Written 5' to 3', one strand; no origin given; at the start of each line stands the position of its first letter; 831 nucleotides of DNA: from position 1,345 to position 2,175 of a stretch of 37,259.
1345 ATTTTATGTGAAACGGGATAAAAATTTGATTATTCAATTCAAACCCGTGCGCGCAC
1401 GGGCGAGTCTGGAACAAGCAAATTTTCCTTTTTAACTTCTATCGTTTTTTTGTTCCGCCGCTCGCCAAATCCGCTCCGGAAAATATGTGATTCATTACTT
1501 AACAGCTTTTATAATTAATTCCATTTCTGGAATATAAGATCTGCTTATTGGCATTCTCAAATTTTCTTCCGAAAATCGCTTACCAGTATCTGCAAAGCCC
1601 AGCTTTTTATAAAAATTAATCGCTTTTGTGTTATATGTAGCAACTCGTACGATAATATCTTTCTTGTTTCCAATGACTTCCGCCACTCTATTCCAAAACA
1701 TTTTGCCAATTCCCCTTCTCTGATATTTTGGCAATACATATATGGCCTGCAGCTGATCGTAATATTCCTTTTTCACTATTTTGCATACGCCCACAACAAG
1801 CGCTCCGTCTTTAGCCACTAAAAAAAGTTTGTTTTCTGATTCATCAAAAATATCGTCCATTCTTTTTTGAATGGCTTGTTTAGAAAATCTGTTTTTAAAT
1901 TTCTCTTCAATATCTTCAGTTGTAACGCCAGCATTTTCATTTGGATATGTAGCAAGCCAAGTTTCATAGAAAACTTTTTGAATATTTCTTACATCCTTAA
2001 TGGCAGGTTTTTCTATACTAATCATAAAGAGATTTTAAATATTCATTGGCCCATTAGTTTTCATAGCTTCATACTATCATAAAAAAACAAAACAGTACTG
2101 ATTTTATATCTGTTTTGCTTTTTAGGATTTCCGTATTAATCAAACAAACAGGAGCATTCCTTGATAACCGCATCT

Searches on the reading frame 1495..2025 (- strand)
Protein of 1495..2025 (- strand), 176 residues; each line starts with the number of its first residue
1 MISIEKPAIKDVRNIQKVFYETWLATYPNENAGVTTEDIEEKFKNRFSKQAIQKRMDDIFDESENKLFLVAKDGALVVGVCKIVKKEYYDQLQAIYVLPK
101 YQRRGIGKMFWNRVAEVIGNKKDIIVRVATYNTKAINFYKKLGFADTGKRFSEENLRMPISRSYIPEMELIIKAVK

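Call 11: search_protein_families(library=pfam, proteins=[window:1495-2025:-], max_evalue=0.001)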
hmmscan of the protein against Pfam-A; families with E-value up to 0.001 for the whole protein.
window:1495-2025:- (176 aa): 6 families
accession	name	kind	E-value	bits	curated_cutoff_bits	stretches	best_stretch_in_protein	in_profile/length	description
PF13673.13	Acetyltransf_10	-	6.7e-17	62.1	23.6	1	36-158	7-121/128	Acetyltransferase (GNAT) domain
PF00583.31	Acetyltransf_1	-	1.8e-14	54.5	20.7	1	39-144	4-116/116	Acetyltransferase (GNAT) family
PF13508.13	Acetyltransf_7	-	2.2e-14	54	27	1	65-145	2-83/84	Acetyltransferase (GNAT) domain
PF08445.16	FR47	-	4.6e-10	39.8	22.1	1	86-146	18-79/86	FR47-like protein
PF13420.13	Acetyltransf_4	-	2.3e-06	28.2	24.3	1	36-148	18-138/155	Acetyltransferase (GNAT) domain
PF13302.13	Acetyltransf_3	-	0.0006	21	25.4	1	44-144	29-137/138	Acetyltransferase (GNAT) domain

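Call 59: search_protein_families(library=ncbifam, proteins=[window:1495-2025:-], max_evalue=0.00001)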
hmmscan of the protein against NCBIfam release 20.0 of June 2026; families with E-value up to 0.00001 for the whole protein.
window:1495-2025:- (176 aa): 6 families
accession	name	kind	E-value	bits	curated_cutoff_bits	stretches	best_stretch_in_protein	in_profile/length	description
NF053587.1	SpmdActasePaiA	equivalog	1.6e-14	54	250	1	2-149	3-152/172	spermidine/spermine N(1)-acetyltransferase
TIGR01575.1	rimI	equivalog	2.2e-10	40.8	86.4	1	55-150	22-118/132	ribosomal protein S18-alanine N-acetyltransferase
NF007807.0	PRK10514.1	equivalog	6.5e-08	32.6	134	1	90-150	71-128/147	acetyltransferase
NF007853.0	PRK10562.1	equivalog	1.1e-06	29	125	1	71-154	54-130/146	N-acetyltransferase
NF005840.0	PRK07757.1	equivalog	1.7e-06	28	154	0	47-149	24-123/153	N-acetyltransferase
NF041158.1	Spm_actase_Thplmales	equivalog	1.8e-06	28.2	225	1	1-116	1-112/115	spermidine N(1)-acetyltransferase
